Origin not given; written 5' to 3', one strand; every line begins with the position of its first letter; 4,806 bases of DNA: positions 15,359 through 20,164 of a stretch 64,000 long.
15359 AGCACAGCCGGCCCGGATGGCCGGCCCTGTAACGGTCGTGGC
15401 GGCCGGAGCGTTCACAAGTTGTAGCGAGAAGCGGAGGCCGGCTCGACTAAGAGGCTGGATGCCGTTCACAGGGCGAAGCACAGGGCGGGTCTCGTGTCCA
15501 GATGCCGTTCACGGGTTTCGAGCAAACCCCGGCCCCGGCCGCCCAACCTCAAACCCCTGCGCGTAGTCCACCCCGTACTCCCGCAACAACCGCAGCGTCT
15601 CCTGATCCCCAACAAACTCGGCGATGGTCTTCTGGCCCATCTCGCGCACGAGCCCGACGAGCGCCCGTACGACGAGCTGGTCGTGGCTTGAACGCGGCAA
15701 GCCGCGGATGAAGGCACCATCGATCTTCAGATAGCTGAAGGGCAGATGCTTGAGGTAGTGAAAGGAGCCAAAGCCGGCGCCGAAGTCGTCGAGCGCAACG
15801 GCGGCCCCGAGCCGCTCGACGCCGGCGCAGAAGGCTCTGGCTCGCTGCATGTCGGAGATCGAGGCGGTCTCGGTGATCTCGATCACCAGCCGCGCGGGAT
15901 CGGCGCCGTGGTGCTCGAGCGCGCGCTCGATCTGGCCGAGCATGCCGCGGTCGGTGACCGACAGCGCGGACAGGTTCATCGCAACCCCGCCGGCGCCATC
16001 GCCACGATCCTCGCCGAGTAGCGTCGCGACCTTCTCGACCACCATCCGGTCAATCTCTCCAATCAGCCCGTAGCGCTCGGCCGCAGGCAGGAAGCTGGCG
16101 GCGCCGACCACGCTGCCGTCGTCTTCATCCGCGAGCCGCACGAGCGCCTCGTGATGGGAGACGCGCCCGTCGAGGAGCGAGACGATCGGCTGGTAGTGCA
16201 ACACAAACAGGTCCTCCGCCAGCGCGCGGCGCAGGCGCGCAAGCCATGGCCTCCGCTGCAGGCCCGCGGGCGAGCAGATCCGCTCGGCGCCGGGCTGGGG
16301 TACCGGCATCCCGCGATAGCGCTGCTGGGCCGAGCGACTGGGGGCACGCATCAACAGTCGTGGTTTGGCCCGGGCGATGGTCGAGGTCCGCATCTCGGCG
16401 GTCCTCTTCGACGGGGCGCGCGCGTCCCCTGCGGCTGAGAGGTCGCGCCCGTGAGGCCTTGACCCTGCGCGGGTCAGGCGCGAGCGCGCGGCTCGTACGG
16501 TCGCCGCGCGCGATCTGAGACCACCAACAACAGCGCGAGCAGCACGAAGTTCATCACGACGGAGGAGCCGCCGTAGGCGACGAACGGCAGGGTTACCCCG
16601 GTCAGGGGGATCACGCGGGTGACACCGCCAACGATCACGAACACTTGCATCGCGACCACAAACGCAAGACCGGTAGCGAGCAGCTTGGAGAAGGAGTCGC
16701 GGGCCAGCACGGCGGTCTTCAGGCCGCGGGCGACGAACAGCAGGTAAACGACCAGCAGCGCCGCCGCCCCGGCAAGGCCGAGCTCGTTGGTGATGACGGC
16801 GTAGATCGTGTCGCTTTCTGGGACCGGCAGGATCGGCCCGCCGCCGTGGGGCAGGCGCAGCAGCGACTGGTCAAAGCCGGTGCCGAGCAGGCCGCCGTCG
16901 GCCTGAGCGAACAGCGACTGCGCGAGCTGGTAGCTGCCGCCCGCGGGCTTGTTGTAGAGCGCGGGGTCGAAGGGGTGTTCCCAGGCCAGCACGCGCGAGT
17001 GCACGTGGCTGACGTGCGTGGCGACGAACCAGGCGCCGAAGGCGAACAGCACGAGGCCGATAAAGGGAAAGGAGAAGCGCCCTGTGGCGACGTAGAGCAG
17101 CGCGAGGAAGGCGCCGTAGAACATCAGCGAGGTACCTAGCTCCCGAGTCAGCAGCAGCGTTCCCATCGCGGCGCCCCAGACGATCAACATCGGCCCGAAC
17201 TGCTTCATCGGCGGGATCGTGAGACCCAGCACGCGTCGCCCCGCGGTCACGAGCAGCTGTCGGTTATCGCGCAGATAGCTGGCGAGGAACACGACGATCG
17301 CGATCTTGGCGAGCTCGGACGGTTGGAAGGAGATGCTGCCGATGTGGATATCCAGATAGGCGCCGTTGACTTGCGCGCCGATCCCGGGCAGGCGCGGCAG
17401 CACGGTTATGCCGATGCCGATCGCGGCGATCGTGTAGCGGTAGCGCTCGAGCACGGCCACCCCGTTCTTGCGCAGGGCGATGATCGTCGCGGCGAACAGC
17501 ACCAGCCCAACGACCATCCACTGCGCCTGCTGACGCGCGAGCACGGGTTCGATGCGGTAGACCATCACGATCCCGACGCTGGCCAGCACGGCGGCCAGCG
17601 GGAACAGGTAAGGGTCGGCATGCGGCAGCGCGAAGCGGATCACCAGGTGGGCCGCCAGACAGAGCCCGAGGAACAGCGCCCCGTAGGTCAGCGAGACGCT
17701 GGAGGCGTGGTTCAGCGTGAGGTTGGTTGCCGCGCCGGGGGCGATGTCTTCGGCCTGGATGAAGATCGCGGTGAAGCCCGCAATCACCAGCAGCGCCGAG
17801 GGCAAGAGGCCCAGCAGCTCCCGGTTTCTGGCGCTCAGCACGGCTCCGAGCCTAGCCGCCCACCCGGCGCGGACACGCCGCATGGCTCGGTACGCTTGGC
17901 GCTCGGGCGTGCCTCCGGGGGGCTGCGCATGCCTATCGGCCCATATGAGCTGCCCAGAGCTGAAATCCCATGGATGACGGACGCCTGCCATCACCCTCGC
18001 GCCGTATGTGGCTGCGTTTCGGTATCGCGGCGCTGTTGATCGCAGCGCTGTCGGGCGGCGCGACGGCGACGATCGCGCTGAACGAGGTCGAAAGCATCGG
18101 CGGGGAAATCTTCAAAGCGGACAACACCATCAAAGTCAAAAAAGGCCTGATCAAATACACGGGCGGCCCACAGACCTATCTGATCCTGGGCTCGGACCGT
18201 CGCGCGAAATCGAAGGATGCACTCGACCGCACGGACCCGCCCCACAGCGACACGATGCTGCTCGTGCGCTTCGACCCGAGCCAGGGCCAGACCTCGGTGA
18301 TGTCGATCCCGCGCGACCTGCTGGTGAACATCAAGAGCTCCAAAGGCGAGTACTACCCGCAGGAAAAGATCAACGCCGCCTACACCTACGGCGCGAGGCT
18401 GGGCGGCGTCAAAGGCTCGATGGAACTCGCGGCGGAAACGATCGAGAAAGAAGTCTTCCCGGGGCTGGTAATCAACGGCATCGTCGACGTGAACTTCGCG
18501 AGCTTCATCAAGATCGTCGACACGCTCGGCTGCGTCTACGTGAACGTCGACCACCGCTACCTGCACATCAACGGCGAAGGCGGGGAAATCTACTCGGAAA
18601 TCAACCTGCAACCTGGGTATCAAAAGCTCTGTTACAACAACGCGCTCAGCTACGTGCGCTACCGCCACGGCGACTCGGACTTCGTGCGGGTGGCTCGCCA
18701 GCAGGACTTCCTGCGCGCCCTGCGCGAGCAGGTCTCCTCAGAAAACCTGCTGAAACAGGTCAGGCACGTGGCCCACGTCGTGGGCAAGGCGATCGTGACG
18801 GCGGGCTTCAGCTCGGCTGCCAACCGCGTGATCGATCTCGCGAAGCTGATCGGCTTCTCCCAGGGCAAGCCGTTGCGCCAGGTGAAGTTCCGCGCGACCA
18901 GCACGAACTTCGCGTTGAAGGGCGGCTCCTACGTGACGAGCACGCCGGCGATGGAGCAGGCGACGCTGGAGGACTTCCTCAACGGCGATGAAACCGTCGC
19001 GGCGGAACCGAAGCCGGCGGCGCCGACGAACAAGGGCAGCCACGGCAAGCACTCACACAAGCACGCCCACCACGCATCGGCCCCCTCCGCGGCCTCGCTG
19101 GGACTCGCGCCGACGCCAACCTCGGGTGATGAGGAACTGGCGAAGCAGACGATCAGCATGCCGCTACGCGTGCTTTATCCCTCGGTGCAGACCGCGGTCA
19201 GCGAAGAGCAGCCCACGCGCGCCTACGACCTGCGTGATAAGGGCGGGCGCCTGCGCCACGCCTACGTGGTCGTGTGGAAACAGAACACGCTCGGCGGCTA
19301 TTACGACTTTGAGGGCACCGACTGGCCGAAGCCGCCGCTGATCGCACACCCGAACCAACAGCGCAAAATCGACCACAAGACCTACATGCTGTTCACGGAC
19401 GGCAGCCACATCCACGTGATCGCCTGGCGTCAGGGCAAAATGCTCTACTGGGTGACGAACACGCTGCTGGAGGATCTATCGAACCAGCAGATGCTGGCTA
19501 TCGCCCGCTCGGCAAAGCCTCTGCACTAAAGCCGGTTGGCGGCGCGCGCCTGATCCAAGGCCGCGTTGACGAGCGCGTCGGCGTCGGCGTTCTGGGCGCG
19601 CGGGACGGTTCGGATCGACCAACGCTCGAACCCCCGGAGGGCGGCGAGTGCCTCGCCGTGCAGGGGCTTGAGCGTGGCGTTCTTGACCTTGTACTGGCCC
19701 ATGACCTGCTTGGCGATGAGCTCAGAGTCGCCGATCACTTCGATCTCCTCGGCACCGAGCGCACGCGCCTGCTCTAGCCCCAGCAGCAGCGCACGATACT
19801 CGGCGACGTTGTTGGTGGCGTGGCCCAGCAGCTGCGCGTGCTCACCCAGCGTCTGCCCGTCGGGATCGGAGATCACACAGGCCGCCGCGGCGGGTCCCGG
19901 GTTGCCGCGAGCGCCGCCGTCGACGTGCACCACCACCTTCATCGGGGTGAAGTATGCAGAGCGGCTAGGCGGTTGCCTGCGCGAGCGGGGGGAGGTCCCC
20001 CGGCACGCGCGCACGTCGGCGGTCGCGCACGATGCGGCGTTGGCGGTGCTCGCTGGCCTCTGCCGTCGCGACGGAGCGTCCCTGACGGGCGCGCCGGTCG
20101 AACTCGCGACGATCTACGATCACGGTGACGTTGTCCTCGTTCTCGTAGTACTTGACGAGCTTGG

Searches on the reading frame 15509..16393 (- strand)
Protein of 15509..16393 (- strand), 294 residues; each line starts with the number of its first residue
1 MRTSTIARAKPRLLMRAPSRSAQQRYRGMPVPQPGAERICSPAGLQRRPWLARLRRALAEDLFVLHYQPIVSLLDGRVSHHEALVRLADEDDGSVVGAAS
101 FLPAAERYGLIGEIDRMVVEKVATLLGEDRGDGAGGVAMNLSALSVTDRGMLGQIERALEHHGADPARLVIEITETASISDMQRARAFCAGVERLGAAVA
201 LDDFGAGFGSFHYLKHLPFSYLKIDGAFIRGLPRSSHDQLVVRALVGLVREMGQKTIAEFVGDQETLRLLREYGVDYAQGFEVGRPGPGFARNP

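Call 65: search_protein_families(library=pfam, proteins=[window:15509-16393:-], max_evalue=0.00001)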
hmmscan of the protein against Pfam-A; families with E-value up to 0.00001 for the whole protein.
window:15509-16393:- (294 aa): 1 family
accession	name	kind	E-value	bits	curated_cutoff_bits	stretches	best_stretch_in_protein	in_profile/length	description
PF00563.25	EAL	-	8.1e-68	228.7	31.3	1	53-286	3-236/236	EAL domain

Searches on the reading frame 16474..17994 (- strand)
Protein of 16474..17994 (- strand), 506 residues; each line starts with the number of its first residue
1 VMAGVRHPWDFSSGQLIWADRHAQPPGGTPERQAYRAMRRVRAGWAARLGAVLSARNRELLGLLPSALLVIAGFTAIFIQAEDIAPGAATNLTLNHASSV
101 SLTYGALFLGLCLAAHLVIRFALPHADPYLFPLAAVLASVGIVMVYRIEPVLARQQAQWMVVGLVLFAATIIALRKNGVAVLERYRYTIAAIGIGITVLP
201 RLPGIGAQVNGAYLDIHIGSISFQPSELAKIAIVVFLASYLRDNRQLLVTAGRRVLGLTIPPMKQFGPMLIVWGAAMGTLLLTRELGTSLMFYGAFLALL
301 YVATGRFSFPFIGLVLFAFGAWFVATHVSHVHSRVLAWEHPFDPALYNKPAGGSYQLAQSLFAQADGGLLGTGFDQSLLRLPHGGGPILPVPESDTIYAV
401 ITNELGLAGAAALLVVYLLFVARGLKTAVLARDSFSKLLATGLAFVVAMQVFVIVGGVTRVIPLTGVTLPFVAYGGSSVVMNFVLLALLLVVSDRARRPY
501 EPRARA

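Call 65: search_protein_families(library=pfam, proteins=[window:16474-17994:-], max_evalue=0.00001)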
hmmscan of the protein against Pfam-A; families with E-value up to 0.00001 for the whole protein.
window:16474-17994:- (506 aa): 1 family
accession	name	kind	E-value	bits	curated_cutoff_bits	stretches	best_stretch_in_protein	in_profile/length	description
PF01098.24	FTSW_RODA_SPOVE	-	4.5e-60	203.9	26.4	1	145-496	19-354/356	Cell cycle protein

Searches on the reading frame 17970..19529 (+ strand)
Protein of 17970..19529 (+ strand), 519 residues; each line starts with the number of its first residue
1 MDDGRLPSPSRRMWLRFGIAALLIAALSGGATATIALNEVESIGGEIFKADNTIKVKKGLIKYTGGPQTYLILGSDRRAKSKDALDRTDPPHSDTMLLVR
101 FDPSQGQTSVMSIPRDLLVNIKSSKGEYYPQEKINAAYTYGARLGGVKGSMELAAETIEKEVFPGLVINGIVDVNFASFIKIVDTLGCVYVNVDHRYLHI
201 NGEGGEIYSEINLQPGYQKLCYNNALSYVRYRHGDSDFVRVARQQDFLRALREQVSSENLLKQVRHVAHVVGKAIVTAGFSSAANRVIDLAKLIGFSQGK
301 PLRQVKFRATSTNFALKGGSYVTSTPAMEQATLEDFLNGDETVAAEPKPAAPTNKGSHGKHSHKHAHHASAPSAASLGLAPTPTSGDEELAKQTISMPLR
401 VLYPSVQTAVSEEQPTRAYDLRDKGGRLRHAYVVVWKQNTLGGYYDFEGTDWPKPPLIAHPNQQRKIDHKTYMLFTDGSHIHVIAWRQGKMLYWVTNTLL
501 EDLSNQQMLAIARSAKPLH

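Call 65: search_protein_families(library=pfam, proteins=[window:17970-19529:+], max_evalue=0.00001)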
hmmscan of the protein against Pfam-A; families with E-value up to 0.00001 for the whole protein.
window:17970-19529:+ (519 aa): 1 family
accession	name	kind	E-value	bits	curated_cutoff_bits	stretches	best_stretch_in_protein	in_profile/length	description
PF03816.19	LytR_cpsA_psr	-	5.4e-32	111.5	24.6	1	92-256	1-149/150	LytR_cpsA_psr family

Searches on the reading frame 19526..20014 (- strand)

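Call 65: search_protein_families(library=pfam, proteins=[window:19526-20014:-], max_evalue=0.00001)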
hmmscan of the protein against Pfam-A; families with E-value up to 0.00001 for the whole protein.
window:19526-20014:- (162 aa): 2 families
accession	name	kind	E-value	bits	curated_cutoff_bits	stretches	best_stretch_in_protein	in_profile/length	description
PF13456.12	RVT_3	-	9.2e-23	80.9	21.6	1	31-152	2-123/123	Reverse transcriptase-like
PF00075.30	RNase_H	-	3.6e-08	34.1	25.8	1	26-105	3-76/141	RNase H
